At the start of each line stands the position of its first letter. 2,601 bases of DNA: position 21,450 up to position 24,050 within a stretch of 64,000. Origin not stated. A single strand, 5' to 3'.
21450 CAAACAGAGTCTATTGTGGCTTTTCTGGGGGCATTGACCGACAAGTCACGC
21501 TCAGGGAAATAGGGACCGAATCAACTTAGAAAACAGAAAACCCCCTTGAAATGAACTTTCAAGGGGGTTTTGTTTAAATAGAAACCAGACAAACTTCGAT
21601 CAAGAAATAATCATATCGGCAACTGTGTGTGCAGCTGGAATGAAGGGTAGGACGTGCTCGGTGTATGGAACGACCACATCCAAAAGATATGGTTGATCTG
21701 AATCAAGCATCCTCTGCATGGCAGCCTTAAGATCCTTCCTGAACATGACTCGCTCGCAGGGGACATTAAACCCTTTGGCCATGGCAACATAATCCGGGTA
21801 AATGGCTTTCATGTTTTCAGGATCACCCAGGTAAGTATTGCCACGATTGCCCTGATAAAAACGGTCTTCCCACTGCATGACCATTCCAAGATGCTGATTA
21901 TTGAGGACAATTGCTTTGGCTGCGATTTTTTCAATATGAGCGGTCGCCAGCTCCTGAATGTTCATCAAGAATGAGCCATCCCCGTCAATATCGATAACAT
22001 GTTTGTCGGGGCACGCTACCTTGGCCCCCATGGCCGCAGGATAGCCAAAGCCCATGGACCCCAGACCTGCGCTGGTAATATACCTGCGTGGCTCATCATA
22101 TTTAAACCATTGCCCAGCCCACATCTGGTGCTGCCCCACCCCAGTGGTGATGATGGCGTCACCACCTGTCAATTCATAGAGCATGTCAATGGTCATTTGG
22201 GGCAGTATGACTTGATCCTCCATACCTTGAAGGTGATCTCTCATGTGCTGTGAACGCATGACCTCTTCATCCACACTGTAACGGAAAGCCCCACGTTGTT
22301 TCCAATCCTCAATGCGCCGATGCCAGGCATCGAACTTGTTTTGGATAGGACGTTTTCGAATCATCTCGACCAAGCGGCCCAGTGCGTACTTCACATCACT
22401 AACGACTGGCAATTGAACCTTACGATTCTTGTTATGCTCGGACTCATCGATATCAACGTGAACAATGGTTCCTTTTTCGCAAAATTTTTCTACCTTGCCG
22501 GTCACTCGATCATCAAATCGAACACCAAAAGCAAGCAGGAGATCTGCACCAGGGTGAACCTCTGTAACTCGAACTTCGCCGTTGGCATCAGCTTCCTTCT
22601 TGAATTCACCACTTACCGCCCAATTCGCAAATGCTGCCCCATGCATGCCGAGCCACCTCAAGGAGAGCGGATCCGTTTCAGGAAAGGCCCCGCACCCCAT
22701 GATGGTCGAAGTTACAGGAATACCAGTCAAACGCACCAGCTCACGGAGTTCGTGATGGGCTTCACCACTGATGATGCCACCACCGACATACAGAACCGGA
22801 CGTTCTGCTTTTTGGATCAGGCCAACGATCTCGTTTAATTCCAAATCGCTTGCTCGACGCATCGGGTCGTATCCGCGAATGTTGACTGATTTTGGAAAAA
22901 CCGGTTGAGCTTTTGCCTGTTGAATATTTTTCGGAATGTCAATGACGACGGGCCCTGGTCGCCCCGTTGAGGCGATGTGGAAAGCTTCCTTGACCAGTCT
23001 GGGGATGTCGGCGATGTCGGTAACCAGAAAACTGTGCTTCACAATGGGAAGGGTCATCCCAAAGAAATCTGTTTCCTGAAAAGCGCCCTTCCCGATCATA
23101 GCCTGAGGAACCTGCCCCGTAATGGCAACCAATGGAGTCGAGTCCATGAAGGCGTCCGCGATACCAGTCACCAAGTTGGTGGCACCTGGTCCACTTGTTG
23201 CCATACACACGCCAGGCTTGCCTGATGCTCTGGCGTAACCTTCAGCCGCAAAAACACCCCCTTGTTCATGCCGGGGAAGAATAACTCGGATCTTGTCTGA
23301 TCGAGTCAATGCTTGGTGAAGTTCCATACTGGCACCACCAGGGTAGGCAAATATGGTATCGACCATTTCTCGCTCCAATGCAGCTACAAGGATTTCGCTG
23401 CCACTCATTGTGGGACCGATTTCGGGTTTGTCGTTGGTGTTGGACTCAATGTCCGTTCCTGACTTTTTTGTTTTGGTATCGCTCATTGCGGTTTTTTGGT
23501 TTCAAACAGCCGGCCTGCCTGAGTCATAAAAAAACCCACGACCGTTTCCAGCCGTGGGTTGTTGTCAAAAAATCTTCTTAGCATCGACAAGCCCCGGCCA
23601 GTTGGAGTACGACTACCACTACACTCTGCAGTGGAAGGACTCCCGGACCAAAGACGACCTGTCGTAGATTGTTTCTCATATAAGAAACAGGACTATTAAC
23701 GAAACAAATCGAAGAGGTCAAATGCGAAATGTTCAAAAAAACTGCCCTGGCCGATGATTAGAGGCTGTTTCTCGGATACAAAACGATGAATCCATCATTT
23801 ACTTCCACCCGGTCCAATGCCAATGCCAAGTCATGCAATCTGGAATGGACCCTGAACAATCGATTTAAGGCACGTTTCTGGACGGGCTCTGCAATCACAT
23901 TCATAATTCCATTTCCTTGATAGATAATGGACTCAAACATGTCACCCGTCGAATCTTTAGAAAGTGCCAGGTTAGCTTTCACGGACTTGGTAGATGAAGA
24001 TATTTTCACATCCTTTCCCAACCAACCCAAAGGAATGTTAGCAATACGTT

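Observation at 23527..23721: Val/Leu-rich leader ORF plus intrinsic terminator upstream of ilvB: a classical ribosome-mediated attenuator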

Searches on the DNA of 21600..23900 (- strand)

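Call 5: search_rna_families(source=window, start=23300, end=23900, threshold=evalue, max_evalue=10)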
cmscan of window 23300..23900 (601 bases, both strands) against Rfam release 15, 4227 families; matches with E-value up to 10: 2.
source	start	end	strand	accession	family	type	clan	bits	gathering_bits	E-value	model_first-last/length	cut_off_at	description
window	23526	23579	-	RF02399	NsiR1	Gene; sRNA;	-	16.2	39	1.5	1-60/60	no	Nitrogen stress-induced RNA 1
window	23526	23605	-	RF00514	His_leader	Cis-reg; leader;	-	14.9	49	8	1-126/126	no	Histidine operon leader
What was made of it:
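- On Any described Rfam family (leaders, riboswitches, T-box): For the window leader the best hits are NsiR1 at 16.2 bits (cut-off 39) and His_leader at 14.9 (cut-off 49) (call 5).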

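Call 38: search_rna_families(sources=[L009, L010, L015, L034, L068, L031, L042, L022, L014, L018, L041], threshold=evalue, max_evalue=1)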
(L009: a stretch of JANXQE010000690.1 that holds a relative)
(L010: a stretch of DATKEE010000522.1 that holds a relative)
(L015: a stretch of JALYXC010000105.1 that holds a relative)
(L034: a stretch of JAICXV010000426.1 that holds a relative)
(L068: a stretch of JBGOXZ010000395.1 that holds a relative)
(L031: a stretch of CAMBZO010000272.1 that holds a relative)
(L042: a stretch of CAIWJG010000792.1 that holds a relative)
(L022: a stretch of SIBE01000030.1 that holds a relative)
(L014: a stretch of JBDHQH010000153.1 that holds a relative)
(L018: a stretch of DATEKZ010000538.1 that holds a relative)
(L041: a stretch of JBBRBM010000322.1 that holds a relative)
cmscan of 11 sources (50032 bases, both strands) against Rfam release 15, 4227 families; matches with E-value up to 1: 2.
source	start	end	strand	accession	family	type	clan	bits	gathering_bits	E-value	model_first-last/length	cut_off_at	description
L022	332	495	+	RF00514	His_leader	Cis-reg; leader;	-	31.6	49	0.26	1-126/126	no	Histidine operon leader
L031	3490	3520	+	RF01330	CRISPR-DR16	Gene; CRISPR;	-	23.3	35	0.52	1-37/37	no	CRISPR RNA direct repeat element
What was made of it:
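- On Any described Rfam family (leaders, riboswitches, T-box): Across 11 related loci the best is His_leader at 31.6 (cut-off 49) (call 38).
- Closest known: Escherichia coli ilvBN. Different: No Rfam leader family reaches its threshold here; the best is His_leader at 14.9-31.6 bits against a cut-off of 49 (calls 5, 38).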

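Call 57: build_rna_model(alignment_id=A2, structure=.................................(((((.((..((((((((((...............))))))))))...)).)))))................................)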
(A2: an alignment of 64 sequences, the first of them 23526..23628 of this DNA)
Model R1 built from alignment A2 (64 sequences, 121 columns); structure: as given.
model positions 102; base pairs 17; branch points 0; effective number of sequences 3.5; information 0.59 bits per position. Calibrated on 0.2 Mb of random sequence (short: E-values are rough).
structure used (alignment columns):
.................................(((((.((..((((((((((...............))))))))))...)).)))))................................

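Call 58: search_with_rna_model(model_id=R1, sources=[window, L081, L082, L083, L084, L085, L086, L087, L088, L089, L090, L091, L092, L093, L094, L095, L096, L097, L098, L099, L100, L101, L102, L103, L104, L105, L106, L107, L108, L109, L110, L111, L112, L113, L114, L115, L116, L117, L118, L119, L120, L121, L122, L123, L124, L125, L126, L127, L128, L129, L130, L131, L132, L133, L134, L135, L136, L137, L138, L139, L140, L141, L142, L143, L144, L145, L146, L147, L148, L149, L150, L002, L003, L004, L005, L006, L007, L014, L017, L034, L041, L043, L048, L055, L057, L063, L070, L072], max_evalue=0.01, make_alignment=true)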
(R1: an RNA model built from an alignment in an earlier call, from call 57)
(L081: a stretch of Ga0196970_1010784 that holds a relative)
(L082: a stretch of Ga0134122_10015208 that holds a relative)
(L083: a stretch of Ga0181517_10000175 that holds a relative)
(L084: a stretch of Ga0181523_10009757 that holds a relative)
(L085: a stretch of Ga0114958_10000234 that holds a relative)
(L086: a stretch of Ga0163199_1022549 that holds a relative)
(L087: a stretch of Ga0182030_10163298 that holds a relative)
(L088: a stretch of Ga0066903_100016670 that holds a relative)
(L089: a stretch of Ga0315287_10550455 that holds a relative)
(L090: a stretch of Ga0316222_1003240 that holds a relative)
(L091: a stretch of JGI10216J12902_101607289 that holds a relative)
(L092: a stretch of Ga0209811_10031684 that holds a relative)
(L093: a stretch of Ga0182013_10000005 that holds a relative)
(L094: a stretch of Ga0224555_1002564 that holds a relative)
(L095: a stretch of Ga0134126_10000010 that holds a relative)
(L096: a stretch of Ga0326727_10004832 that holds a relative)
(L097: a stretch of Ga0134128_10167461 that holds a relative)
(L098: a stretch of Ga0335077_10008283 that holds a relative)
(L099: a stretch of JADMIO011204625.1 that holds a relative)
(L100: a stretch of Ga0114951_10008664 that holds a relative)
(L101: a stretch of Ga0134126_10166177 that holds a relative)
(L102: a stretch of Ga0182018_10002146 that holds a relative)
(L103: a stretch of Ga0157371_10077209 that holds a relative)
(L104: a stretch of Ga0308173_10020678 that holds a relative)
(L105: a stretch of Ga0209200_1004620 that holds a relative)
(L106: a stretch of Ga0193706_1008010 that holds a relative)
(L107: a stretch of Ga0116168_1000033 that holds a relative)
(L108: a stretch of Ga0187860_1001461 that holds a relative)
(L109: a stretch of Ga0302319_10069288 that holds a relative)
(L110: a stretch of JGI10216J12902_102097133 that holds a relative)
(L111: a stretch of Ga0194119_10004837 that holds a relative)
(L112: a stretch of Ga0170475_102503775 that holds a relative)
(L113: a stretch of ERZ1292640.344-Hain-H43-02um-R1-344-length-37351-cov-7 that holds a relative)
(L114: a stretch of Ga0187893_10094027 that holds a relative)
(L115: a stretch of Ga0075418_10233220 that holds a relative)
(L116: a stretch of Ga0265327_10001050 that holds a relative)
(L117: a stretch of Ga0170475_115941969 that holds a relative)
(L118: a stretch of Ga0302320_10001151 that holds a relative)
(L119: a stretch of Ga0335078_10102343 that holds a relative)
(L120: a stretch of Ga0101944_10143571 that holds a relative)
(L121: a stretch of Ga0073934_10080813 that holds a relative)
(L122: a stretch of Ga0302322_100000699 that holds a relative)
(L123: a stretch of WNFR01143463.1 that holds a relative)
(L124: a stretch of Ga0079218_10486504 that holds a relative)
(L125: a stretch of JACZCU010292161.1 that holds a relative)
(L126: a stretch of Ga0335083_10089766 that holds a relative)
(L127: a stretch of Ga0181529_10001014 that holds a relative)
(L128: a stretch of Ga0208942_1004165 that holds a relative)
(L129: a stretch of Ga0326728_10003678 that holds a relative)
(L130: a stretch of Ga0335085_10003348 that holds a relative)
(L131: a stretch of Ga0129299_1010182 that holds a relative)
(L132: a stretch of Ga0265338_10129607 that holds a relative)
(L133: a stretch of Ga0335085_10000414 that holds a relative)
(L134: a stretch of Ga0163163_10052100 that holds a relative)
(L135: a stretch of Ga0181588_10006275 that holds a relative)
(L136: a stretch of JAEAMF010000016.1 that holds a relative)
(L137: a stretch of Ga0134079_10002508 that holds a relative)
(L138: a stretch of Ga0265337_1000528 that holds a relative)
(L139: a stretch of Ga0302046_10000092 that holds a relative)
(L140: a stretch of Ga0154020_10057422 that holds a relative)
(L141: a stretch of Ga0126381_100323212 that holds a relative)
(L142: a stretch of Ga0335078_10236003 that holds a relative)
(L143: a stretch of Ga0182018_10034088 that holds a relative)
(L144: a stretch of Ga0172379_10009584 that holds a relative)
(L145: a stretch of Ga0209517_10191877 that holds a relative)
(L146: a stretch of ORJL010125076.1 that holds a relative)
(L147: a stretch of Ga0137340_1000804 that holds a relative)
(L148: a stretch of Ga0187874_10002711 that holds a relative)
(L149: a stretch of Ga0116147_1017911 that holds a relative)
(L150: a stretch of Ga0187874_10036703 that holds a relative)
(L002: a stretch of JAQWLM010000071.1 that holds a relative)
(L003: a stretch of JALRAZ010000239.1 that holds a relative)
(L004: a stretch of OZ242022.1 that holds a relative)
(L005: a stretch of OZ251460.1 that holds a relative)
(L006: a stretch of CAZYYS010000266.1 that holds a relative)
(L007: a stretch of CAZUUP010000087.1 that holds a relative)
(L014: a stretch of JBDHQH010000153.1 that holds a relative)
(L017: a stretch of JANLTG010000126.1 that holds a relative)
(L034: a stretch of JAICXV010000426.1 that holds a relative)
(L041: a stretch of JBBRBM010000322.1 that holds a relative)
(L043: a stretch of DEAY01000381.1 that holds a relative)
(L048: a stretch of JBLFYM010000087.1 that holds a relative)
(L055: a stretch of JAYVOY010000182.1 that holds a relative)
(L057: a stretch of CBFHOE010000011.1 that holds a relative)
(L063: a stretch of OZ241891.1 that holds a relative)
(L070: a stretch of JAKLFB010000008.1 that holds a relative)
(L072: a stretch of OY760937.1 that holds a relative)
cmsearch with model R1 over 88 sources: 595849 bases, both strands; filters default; matches with E-value up to 0.01: 106.
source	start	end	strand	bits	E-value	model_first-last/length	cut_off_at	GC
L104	2373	2474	-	111.7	1.6e-23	1-102/102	no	0.53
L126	2634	2735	-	110.2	3.5e-23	1-102/102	no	0.53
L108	1955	2056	-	108.9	7.2e-23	1-102/102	no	0.52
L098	1521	1623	+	108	1.2e-22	1-102/102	no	0.56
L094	13367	13468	-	107.8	1.3e-22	1-102/102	no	0.52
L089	293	395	-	107.3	1.6e-22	1-102/102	no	0.57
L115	1298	1400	+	106.9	2.1e-22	1-102/102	no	0.52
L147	2030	2132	+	106.6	2.5e-22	1-102/102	no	0.54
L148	863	964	-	106.1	3.2e-22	1-102/102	no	0.53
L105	43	145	-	105.1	5.4e-22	1-102/102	no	0.56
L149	351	452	-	105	5.7e-22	1-102/102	no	0.53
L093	8999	9100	-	102.8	1.9e-21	1-102/102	no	0.54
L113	8635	8736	-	102.8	2e-21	1-102/102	no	0.55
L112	45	146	+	102.8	2e-21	1-102/102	no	0.56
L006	2763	2864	+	101.6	3.7e-21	1-102/102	no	0.48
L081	1955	2057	-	101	5.2e-21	1-102/102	no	0.51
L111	3898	3999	-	100.6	6.5e-21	1-102/102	no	0.55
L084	3480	3582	-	100.1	8.3e-21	1-102/102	no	0.53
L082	4317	4417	-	99.2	1.3e-20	1-102/102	no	0.59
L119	1205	1305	-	98.9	1.6e-20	1-102/102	no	0.52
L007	2535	2636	+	98.6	1.9e-20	1-102/102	no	0.51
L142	2086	2185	+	98.6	1.9e-20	1-102/102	no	0.54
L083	4793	4895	+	98.1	2.4e-20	1-102/102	no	0.56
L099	2293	2394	-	97.7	3.1e-20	1-102/102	no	0.49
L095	215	313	+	97.5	3.4e-20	1-102/102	no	0.49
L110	1025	1127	+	97.4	3.5e-20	1-102/102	no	0.52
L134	2579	2681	-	97.1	4.3e-20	1-102/102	no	0.5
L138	1718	1816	+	96.8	4.8e-20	1-102/102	no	0.52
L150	789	890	-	96.6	5.4e-20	1-102/102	no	0.58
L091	3331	3429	+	96.5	5.9e-20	1-102/102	no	0.52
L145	403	504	-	96.1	7e-20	1-102/102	no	0.59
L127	2140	2238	-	95.6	9.5e-20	1-102/102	no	0.46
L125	1514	1612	+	95.2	1.2e-19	1-102/102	no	0.49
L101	838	936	-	95.1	1.2e-19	1-102/102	no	0.49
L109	1234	1331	-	95.1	1.2e-19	1-102/102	no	0.51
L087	1228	1329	+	95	1.3e-19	1-102/102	no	0.57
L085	2617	2717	-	94.7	1.5e-19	1-102/102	no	0.54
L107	6557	6658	-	94.5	1.7e-19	1-102/102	no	0.54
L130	4053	4153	+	94.3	1.9e-19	1-102/102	no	0.52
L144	3035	3137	-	94.3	1.9e-19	1-102/102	no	0.59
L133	1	95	+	94.2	2e-19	8-102/102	5'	0.55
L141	1191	1289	+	94.1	2.1e-19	1-102/102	no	0.52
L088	1890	1992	-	94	2.3e-19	1-102/102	no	0.55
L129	4243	4344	+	93.8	2.4e-19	1-102/102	no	0.6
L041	1936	2038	+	93.1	3.6e-19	1-102/102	no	0.51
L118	864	961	+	92.4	5.2e-19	1-102/102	no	0.52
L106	1081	1183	+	92.2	6e-19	1-102/102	no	0.52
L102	1763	1862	+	92.1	6.3e-19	1-102/102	no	0.52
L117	86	188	+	91.9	6.9e-19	1-102/102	no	0.54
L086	1196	1298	+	91.9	7.1e-19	1-102/102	no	0.58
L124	340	441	-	91.2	1e-18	1-102/102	no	0.55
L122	5514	5610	-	90.7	1.3e-18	1-102/102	no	0.47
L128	4653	4754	-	90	1.9e-18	1-102/102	no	0.6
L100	7788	7884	-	88.7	4e-18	1-102/102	no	0.55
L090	552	648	+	88.6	4.2e-18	1-102/102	no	0.52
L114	469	578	+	87.3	8.6e-18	1-102/102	no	0.57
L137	760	860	-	85.2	2.6e-17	1-102/102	no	0.6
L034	1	98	+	85.1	2.8e-17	4-102/102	5'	0.51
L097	2221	2318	-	84.7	3.3e-17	1-102/102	no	0.56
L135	5926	6024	-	84.3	4.3e-17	1-102/102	no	0.55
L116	8046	8144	+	83.9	5.4e-17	1-102/102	no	0.51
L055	2819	2920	+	83.4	6.8e-17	1-102/102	no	0.55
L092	250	350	-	83.3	7.2e-17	1-102/102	no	0.59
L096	1739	1840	+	82.9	8.9e-17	1-102/102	no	0.57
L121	487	589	-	82.1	1.4e-16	1-102/102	no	0.61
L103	2115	2217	+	82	1.4e-16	1-102/102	no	0.5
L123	1900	2001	+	81.8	1.6e-16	1-102/102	no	0.58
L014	147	248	+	80.5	3.3e-16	1-102/102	no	0.62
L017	2861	2962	+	80.1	4.2e-16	1-102/102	no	0.52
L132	1804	1906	+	78.7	8.8e-16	1-102/102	no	0.51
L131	1394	1498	-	77.8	1.5e-15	1-102/102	no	0.59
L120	941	1016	-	76.9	2.3e-15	28-102/102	5'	0.54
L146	8803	8905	-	76.8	2.5e-15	1-102/102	no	0.56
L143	2182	2284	+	76.5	2.9e-15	1-102/102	no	0.57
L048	2859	2963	+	74.9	7e-15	1-102/102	no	0.61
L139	2023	2123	+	64.1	2.3e-12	1-102/102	no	0.58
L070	2854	2955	+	63.7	3e-12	1-102/102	no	0.64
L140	1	47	+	48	1.4e-08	56-102/102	5'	0.51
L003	2834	2933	+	45.3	6.1e-08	1-102/102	no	0.49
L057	2869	2963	+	44.7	8.4e-08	1-102/102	no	0.47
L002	2848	2949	+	43.5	1.6e-07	1-102/102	no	0.5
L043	2799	2896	+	38.9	2e-06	1-102/102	no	0.54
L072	2867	2966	+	36.8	6.2e-06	1-102/102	no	0.57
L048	2922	2998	-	32.8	5.4e-05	1-102/102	no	0.57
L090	607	684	-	28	0.00072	1-102/102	no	0.49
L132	1865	1946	-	27.9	0.00076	1-102/102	no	0.46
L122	5458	5555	+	27.8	0.00079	1-102/102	no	0.54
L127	2107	2181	+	27.6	0.00089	1-102/102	no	0.53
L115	1359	1432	-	27.4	0.00099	1-102/102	no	0.55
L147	2091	2164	-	27.1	0.0011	1-102/102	no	0.55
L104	2297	2414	+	26.8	0.0014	1-102/102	no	0.53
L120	860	982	+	26.8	0.0014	1-102/102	no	0.6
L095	272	349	-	26.3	0.0018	1-102/102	no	0.55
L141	1250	1323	-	26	0.0021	1-102/102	no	0.5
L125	1573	1642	-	26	0.0022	1-102/102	no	0.53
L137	702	801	+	25.5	0.0028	1-102/102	no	0.52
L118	920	1014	-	24.9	0.0038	1-102/102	no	0.51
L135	5864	5967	+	24.5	0.0047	1-102/102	no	0.57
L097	2183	2262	+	24.5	0.0047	1-102/102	no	0.52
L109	1197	1275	+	23.9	0.0064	1-102/102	no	0.56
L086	1257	1388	-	23.8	0.0067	1-102/102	no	0.62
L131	1347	1436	+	23.8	0.0068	1-102/102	no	0.6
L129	4303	4383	-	23.7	0.0074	1-102/102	no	0.51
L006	2823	2902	-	23.5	0.0082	1-102/102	no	0.43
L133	21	70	-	23.4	0.0086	28-77/102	no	0.52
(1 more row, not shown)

Alignment A3: 106 matches aligned to the model, 158 columns, each read 5' to 3' on its own strand. Consensus structure (alignment columns), stored with it:
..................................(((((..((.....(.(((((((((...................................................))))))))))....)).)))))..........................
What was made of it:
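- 77/80 carry the element: 63 were used to build the covariance model and 14 more match it (call 58). The consensus GDAVG is replaced by LQLAG, and it scores 72 bits against 90-110 for typical members (call 58).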
